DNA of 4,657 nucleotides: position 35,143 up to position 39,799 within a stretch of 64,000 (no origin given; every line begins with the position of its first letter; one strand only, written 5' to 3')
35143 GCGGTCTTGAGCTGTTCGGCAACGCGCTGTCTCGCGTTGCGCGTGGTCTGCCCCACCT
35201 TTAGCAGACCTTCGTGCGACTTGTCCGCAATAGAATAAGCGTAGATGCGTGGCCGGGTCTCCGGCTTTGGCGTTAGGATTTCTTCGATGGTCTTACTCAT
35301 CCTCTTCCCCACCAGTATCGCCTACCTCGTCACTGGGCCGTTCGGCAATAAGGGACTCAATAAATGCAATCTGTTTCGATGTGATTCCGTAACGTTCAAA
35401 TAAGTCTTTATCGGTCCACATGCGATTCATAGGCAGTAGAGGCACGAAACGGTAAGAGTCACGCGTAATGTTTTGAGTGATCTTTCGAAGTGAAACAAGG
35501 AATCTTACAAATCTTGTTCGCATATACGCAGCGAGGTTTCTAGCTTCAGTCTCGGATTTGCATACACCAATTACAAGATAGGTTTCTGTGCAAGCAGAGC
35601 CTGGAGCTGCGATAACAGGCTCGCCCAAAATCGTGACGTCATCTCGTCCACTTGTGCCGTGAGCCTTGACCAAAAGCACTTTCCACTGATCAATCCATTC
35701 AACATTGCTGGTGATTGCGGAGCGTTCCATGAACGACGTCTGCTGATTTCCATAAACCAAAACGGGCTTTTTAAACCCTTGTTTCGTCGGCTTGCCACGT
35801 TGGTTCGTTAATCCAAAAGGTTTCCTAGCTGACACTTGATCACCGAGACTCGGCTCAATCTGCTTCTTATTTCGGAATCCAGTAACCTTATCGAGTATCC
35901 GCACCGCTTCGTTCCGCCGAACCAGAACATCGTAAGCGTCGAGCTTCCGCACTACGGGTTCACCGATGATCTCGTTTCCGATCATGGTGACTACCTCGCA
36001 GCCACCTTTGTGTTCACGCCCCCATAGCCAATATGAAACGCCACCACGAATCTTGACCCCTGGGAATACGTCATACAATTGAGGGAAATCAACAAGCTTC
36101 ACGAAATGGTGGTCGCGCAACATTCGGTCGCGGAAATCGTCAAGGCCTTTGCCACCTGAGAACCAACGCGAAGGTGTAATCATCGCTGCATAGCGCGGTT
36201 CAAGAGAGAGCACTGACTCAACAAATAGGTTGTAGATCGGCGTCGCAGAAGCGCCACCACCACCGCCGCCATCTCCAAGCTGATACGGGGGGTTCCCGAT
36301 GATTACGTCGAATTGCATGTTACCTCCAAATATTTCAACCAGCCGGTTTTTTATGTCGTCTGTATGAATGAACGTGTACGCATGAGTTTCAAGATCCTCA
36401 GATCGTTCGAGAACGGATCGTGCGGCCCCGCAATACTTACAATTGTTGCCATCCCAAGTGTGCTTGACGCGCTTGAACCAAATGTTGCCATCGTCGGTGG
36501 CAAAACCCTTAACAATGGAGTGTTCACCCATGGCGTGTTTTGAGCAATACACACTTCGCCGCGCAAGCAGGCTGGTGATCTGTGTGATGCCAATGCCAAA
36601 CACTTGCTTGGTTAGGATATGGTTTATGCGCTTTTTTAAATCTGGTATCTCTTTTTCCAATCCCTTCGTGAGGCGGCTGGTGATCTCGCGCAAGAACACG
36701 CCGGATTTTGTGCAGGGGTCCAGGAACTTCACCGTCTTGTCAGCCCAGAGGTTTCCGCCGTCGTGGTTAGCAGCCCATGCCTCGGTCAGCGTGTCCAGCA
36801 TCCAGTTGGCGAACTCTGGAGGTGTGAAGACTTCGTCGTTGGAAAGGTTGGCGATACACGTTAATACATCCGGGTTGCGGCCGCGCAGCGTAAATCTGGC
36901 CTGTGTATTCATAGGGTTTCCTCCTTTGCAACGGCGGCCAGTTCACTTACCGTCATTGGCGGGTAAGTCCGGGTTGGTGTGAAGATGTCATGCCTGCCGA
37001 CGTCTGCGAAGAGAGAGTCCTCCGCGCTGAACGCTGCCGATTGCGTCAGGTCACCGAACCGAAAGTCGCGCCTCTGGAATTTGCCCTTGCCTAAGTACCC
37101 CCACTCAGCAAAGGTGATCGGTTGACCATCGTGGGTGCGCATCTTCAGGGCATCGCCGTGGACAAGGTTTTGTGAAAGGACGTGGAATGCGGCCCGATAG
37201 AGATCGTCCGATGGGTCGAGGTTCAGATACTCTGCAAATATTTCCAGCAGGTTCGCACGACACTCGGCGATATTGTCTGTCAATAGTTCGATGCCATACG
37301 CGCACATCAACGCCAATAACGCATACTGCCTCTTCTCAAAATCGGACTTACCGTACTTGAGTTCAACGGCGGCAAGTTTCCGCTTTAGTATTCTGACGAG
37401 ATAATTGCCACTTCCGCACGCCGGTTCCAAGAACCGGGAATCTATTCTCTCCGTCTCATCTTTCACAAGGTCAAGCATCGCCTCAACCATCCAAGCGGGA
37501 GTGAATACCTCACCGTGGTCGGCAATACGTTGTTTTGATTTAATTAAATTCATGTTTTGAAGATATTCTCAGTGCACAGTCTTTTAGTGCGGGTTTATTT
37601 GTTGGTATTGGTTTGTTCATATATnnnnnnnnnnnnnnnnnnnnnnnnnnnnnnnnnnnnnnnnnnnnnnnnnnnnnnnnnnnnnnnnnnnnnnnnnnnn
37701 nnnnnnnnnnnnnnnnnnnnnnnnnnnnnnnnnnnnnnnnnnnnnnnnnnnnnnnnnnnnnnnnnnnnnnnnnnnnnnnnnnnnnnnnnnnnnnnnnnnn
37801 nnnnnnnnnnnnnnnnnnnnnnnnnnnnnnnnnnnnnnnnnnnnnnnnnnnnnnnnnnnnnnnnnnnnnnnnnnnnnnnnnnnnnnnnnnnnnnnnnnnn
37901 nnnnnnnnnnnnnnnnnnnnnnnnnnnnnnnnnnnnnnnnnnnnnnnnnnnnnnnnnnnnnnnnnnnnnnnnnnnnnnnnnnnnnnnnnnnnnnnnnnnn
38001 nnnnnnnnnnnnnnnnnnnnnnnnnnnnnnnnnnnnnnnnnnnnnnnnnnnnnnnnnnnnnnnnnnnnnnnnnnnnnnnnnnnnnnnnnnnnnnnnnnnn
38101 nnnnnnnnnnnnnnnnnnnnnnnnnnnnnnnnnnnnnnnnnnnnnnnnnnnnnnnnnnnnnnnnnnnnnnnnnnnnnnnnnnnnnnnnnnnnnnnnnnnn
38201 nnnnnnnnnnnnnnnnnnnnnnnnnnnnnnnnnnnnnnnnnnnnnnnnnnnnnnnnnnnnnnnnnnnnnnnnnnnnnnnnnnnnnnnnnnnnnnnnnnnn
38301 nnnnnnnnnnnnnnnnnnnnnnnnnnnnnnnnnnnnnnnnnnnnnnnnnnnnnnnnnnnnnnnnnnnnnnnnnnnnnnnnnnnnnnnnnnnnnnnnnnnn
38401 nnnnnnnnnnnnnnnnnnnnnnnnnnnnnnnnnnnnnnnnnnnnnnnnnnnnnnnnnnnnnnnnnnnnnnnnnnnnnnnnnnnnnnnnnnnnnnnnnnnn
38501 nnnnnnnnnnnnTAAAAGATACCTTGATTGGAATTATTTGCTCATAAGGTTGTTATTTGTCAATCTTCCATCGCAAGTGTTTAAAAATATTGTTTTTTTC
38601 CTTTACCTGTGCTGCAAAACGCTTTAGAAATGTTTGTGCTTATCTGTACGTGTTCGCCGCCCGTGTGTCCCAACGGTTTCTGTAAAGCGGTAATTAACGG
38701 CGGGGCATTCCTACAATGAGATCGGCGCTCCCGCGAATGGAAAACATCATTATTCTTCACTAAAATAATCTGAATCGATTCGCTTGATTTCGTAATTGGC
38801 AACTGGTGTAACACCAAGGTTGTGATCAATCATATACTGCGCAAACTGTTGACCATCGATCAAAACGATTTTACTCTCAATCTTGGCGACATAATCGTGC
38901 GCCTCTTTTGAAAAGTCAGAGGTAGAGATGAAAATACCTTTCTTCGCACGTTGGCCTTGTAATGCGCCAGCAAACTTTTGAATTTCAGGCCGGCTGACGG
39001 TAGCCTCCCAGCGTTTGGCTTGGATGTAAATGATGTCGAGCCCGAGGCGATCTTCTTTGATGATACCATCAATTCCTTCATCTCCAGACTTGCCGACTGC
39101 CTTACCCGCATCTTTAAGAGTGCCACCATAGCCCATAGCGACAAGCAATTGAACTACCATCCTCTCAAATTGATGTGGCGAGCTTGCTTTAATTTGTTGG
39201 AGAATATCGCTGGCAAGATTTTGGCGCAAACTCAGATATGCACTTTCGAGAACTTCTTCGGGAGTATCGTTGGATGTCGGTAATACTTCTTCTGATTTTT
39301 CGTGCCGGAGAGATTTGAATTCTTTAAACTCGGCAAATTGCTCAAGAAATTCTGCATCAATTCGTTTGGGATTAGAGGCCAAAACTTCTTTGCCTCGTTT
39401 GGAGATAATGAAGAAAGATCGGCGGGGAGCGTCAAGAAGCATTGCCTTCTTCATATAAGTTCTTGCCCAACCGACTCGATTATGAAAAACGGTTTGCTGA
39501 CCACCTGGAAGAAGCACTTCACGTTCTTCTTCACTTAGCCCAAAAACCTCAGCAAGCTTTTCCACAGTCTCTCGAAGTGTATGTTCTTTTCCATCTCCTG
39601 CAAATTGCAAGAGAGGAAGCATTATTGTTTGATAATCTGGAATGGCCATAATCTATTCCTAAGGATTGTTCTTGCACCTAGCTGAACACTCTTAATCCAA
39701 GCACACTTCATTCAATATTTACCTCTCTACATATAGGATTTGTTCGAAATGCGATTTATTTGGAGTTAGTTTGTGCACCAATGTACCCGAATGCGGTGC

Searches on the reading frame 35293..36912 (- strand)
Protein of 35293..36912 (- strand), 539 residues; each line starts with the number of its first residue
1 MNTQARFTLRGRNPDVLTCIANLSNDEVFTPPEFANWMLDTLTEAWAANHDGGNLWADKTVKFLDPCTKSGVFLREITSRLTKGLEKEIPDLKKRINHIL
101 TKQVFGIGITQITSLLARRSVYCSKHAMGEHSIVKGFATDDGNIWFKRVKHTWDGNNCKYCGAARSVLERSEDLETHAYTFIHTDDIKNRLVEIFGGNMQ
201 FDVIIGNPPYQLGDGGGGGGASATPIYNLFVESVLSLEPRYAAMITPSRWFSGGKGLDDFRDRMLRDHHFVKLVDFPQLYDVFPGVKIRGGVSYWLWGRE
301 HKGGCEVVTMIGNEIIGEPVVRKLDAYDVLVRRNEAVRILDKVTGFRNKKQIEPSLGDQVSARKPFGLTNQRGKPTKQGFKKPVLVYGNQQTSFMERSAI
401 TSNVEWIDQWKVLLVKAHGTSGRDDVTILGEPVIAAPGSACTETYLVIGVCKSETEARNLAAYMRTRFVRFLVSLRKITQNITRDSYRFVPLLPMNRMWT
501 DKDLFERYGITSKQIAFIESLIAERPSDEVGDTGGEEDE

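Call 4: search_protein_families(library=pfam, proteins=[window:35293-36912:-], max_evalue=0.1)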
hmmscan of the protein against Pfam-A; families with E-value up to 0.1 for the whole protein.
window:35293-36912:- (539 aa): 3 families
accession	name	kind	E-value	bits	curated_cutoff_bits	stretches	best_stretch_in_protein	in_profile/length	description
PF07669.17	Eco57I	-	8e-36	124.1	25.3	1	102-283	1-171/171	Eco57I restriction-modification methylase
PF20473.4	MmeI_Mtase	-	0.0025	17.5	27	1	60-211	20-146/259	MmeI, DNA-methyltransferase domain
PF02384.22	N6_Mtase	-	0.012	15.4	20.4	0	178-211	106-136/311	N-6 DNA Methylase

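Call 5: search_protein_families(library=padloc, proteins=[window:35293-36912:-], max_evalue=0.1)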
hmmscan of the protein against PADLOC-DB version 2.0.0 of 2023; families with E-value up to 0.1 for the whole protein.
window:35293-36912:- (539 aa): 12 families
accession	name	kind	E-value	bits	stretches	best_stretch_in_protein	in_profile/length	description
PDLC03375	MTase_II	-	9.1e-54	181.1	1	198-522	8-345/348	Type II methyltransferase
PDLC03626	REase_MTase_IIG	-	2.7e-48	162.5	1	21-522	864-1356/1359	Type IIG restriction enzyme-methyltransferase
PDLC03630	REase_MTase_IIG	-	2.4e-07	27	1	27-118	372-463/1100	Type IIG restriction enzyme-methyltransferase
PDLC03338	MTase_II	-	0.0007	16.4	1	29-123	133-215/604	Type II methyltransferase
PDLC02529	PglX|PglXI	-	0.0017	14.1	1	58-210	226-367/1189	PglX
PDLC04134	mad2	-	0.0029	14.5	1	200-281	357-431/492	mads_2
PDLC03335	MTase_II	-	0.0061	13.3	1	174-210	169-205/607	Type II methyltransferase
PDLC03621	REase_MTase_IIG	-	0.026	10.5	1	27-81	305-357/1024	Type IIG restriction enzyme-methyltransferase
PDLC03313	MTase_II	-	0.029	10.9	0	59-123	48-111/563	Type II methyltransferase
PDLC03604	REase_MTase_IIG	-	0.032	10.2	1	189-210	524-544/1011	Type IIG restriction enzyme-methyltransferase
PDLC03603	REase_MTase_IIG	-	0.051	9.6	0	60-120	325-390/1016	Type IIG restriction enzyme-methyltransferase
PDLC03248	MTase_II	-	0.053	10.3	0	198-210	83-95/521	Type II methyltransferase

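Call 6: search_protein_families(library=ncbifam, proteins=[window:35293-36912:-], max_evalue=0.1)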
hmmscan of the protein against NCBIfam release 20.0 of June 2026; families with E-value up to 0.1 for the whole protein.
window:35293-36912:- (539 aa): 2 families
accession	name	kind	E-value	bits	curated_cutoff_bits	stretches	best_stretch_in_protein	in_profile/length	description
NF033451.1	BREX_2_MTaseX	equivalog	0.0051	14.6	400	1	59-210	223-368/1185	BREX-2 system adenine-specific DNA-methyltransferase PglX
TIGR02987.1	met_A_Alw26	exception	0.0059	15.4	353.5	1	29-211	7-123/523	Alw26I/Eco31I/Esp3I family type II restriction adenine-specific DNA-methyltransferase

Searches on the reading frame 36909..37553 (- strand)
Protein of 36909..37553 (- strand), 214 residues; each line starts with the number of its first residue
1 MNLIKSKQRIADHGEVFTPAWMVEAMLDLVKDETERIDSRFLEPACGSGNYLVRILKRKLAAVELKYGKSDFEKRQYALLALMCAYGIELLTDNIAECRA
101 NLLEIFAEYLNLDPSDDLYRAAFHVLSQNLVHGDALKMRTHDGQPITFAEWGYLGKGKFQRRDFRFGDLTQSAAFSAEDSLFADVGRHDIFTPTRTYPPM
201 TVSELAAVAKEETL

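Call 15: search_protein_families(library=pfam, proteins=[window:36909-37553:-], max_evalue=0.01)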
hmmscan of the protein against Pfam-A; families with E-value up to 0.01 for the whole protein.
window:36909-37553:- (214 aa): 2 families
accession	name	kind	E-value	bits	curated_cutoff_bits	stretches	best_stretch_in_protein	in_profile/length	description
PF20473.4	MmeI_Mtase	-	2.4e-05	24.1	27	1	38-109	20-87/259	MmeI, DNA-methyltransferase domain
PF02384.22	N6_Mtase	-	0.00034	20.5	20.4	1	11-58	23-67/311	N-6 DNA Methylase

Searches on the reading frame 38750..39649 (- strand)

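Call 15: search_protein_families(library=pfam, proteins=[window:38750-39649:-], max_evalue=0.01)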
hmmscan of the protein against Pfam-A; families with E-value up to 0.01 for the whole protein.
window:38750-39649:- (299 aa): 4 families
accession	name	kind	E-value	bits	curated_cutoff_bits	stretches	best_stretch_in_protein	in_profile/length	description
PF04471.18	Mrr_cat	-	1.1e-36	125.9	21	1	154-273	2-115/115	Restriction endonuclease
PF14338.12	Mrr_N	-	3.4e-31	107.6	29.5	1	6-91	1-86/87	Mrr N-terminal domain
PF22722.2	NA-iREase1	-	3.7e-11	43.4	27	1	186-268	20-103/106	NACHT-associated inactive Restriction Endonuclease 1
PF13156.12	Mrr_cat_2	-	3e-09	37.3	22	1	186-277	25-118/127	Restriction endonuclease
